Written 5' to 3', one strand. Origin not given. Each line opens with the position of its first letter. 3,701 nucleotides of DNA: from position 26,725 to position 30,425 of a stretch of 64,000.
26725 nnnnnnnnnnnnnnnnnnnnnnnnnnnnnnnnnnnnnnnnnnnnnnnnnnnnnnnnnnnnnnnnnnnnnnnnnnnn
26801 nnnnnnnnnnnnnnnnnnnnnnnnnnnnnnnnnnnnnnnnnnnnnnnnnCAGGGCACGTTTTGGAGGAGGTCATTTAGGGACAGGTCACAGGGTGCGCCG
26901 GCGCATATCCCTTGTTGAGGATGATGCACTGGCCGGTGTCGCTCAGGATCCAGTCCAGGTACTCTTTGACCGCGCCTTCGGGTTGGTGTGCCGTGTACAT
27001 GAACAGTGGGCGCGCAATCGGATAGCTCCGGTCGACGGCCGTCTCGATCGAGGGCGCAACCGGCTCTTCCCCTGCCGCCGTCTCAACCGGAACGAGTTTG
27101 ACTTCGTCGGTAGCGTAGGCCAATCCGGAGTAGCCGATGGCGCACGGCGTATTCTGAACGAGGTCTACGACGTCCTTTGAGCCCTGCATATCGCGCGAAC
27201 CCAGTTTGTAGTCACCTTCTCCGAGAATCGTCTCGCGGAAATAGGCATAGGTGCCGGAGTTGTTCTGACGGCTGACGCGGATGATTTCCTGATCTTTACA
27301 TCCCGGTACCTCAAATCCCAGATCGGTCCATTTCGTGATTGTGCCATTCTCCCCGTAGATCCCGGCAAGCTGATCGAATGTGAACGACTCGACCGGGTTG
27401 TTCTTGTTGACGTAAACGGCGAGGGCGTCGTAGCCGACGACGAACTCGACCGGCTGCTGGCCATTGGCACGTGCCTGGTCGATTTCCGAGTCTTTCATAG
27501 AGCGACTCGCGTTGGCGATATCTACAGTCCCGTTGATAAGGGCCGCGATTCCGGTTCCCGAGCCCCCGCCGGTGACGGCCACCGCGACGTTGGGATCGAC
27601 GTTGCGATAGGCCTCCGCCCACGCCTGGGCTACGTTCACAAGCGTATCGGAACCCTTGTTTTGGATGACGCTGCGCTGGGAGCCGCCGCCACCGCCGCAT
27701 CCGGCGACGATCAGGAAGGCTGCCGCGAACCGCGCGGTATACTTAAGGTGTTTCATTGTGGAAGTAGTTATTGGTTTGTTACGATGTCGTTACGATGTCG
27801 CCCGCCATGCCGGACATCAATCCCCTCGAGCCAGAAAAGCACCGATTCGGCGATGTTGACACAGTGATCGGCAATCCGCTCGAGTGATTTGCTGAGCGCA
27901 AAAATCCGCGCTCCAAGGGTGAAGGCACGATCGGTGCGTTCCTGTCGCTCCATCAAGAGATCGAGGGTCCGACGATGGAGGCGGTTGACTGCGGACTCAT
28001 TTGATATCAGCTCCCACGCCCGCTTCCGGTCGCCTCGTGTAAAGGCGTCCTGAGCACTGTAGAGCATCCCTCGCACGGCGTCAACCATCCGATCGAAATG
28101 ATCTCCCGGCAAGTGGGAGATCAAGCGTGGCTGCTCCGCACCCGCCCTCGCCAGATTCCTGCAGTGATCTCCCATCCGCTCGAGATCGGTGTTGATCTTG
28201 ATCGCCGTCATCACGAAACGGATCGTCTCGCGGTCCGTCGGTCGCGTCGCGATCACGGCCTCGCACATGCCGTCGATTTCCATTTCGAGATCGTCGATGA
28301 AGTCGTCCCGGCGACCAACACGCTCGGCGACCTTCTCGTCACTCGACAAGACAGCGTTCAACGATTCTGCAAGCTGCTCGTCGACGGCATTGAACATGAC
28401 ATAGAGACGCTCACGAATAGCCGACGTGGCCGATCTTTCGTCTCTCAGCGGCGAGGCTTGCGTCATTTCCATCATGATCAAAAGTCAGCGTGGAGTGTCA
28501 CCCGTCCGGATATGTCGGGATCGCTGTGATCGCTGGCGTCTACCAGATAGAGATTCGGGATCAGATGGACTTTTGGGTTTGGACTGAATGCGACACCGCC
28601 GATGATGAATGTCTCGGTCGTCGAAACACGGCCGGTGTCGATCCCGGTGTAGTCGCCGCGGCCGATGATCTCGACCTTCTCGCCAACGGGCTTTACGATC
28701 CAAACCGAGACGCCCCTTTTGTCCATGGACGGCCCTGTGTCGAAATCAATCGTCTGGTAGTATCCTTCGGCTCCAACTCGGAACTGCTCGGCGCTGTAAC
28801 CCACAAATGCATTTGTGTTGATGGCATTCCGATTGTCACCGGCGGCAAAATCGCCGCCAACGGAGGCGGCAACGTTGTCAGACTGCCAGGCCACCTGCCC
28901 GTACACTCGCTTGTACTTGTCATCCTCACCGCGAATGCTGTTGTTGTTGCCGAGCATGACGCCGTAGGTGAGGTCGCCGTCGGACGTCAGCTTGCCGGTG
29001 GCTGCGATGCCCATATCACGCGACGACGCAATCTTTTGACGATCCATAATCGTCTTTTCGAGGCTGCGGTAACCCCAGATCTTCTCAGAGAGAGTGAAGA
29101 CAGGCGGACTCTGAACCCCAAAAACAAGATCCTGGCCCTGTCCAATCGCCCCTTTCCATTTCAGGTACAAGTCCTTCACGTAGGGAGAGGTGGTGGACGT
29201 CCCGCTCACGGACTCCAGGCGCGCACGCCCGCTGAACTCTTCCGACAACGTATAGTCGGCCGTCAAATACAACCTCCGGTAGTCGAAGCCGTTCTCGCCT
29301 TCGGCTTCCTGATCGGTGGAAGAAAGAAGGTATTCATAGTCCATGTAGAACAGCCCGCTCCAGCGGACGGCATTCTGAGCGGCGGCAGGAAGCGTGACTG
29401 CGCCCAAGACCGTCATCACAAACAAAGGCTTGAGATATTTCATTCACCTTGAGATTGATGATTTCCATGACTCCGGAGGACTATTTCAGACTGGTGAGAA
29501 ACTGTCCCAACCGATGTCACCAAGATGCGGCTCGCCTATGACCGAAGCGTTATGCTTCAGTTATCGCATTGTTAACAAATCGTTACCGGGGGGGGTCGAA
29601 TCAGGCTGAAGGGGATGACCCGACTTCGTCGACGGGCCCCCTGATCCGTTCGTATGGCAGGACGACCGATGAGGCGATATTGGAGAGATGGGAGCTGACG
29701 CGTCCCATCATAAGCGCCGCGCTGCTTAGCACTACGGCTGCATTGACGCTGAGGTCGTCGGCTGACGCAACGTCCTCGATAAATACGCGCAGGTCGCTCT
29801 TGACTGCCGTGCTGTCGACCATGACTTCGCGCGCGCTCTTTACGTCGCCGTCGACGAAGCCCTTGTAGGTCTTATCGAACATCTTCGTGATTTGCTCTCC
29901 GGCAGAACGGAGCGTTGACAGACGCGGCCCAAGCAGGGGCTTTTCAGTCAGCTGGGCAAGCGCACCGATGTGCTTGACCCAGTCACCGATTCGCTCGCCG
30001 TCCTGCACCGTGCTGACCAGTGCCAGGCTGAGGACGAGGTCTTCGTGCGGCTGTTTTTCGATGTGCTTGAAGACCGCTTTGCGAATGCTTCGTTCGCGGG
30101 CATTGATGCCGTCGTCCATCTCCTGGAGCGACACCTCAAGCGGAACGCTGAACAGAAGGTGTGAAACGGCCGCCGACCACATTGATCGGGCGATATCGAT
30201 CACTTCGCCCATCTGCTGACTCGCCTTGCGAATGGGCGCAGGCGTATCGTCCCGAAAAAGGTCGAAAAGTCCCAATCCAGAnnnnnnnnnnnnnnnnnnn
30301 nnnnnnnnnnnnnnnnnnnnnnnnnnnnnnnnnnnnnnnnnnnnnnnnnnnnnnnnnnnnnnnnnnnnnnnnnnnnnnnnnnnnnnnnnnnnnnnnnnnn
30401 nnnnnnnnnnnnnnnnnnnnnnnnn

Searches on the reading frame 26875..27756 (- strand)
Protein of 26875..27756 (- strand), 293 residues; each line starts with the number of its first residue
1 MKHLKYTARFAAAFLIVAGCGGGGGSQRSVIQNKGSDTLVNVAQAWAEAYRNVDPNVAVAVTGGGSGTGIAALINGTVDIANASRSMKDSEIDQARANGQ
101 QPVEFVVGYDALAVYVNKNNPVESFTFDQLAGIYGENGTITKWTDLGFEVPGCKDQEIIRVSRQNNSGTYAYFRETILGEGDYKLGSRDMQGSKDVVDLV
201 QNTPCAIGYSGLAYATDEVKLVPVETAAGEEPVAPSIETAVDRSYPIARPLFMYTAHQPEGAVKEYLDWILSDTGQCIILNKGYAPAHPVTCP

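Call 3: search_protein_families(library=pfam, proteins=[window:26875-27756:-], max_evalue=0.1)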
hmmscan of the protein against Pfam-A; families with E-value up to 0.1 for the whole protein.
window:26875-27756:- (293 aa): 4 families
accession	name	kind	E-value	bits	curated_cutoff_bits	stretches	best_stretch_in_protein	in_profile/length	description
PF12849.12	PBP_like_2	-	5.6e-47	161.2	27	1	26-273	5-266/267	PBP superfamily domain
PF12727.12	PBP_like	-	2.7e-11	43.4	27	1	48-224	2-166/193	PBP superfamily domain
PF01547.30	SBP_bac_1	-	3.6e-07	30.9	26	1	43-276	10-306/307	Bacterial extracellular solute-binding protein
PF13531.11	SBP_bac_11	-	2.1e-05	24.8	25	1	41-284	11-226/227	Bacterial extracellular solute-binding protein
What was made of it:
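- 26875..27756 (-): pstS, the phosphate-binding protein. PF12849 (call 3).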

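Call 36: search_protein_families(library=ncbifam, proteins=[window:26875-27756:-], max_evalue=0.00001)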
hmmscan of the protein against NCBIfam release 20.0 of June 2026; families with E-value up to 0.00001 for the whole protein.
window:26875-27756:- (293 aa): 4 families
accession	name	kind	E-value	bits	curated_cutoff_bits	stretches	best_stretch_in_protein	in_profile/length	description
TIGR02136.1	ptsS_2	subfamily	1.5e-72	244.3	206.6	1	2-286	2-294/295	phosphate ABC transporter substrate-binding protein PstS family protein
TIGR00975.1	3a0107s03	equivalog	5.8e-21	74.9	205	1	31-240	1-225/315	phosphate ABC transporter substrate-binding protein PstS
TIGR04505.1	PtsS_plasma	equivalog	3.6e-07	29.9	175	0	115-270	160-331/334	phosphate ABC transporter substrate-binding protein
NF008171.0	PRK10918.1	equivalog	6e-07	28.8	339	1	40-236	38-245/346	phosphate ABC transporter substrate-binding protein PstS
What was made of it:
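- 26875..27756 (-): TIGR02136 244 bits, above the 206.6 cut-off (call 36).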

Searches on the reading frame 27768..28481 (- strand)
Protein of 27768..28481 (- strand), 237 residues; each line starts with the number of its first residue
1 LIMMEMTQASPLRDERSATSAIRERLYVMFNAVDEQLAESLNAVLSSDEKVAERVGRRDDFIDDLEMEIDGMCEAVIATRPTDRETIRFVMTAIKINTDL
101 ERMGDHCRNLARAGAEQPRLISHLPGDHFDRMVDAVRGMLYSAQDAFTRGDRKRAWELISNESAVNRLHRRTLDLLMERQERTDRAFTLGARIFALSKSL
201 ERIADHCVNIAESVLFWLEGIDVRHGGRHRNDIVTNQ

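Call 3: search_protein_families(library=pfam, proteins=[window:27768-28481:-], max_evalue=0.1)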
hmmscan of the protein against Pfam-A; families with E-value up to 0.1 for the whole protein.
window:27768-28481:- (237 aa): 1 family
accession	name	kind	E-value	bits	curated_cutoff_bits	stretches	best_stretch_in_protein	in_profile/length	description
PF01895.24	PhoU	-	1.7e-35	121.7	23.5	2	29-112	4-87/89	PhoU domain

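Call 4: search_protein_families(library=ncbifam, proteins=[window:27768-28481:-], max_evalue=0.1)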
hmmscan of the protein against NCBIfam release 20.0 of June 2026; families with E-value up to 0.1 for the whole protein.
window:27768-28481:- (237 aa): 3 families
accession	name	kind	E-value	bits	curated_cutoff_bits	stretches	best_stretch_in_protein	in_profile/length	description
TIGR02135.1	phoU_full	equivalog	8.7e-43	146.4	130.25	1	21-220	9-209/212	phosphate signaling complex protein PhoU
NF008332.0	PRK11115.1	equivalog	1.5e-31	109.7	342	1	20-229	19-228/239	phosphate signaling complex protein PhoU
NF000466.2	16S_rRNA_Rmt_gen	equivalog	0.073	12.4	250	0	132-207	38-115/254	Rmt family 16S rRNA (guanine(1405)-N(7))-methyltransferase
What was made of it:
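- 27768..28481 (-): Canonical single-domain phoU (237 aa) directly upstream of pstS. TIGR02135 146.4 bits, above the cut-off (call 4).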

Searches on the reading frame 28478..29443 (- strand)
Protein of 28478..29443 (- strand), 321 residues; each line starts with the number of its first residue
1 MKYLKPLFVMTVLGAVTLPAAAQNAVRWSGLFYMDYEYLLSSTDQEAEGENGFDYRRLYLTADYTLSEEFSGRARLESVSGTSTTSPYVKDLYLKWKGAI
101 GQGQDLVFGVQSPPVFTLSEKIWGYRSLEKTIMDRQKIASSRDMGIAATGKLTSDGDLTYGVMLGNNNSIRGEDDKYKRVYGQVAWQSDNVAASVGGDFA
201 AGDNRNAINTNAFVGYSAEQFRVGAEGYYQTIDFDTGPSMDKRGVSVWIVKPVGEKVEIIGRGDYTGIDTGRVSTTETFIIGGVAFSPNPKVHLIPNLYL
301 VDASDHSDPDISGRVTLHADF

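Call 3: search_protein_families(library=pfam, proteins=[window:28478-29443:-], max_evalue=0.1)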
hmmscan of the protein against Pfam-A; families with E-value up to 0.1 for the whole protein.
window:28478-29443:- (321 aa): 0 families

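Call 36: search_protein_families(library=ncbifam, proteins=[window:28478-29443:-], max_evalue=0.00001)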
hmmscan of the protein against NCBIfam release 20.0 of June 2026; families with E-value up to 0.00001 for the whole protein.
window:28478-29443:- (321 aa): 0 families
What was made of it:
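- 28478..29443 (-): Putative outer-membrane beta-barrel. Its stop overlaps the phoU start. The barrel assignment is my reading of the signal peptide and C-terminal Phe. No Pfam or NCBIfam family (calls 3, 36).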

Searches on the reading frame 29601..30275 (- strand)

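Call 3: search_protein_families(library=pfam, proteins=[window:29601-30275:-], max_evalue=0.1)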
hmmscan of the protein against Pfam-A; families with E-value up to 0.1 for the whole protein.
window:29601-30275:- (224 aa): 2 families
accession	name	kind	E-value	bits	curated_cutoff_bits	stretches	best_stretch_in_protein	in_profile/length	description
PF01895.24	PhoU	-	4.2e-12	46.7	23.5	2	50-104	30-86/89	PhoU domain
PF04281.18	Tom22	-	0.082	13.2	28.7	0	29-64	96-130/141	Mitochondrial import receptor subunit Tom22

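Call 4: search_protein_families(library=ncbifam, proteins=[window:29601-30275:-], max_evalue=0.1)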
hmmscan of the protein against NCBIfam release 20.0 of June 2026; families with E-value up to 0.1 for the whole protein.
window:29601-30275:- (224 aa): 4 families
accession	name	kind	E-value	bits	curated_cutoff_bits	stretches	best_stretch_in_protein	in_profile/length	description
TIGR02135.1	phoU_full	equivalog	3.6e-17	62.7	130.25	1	20-205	12-204/212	phosphate signaling complex protein PhoU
NF008332.0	PRK11115.1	equivalog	5.4e-08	32.6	342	1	49-166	53-172/239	phosphate signaling complex protein PhoU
TIGR00986.1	3a0801s05tom22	subfamily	0.0045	16.9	193.2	1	29-64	89-123/145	mitochondrial import receptor subunit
NF002375.0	PRK01371.1-2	equivalog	0.026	14.8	137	1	95-188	34-123/137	sec-independent translocase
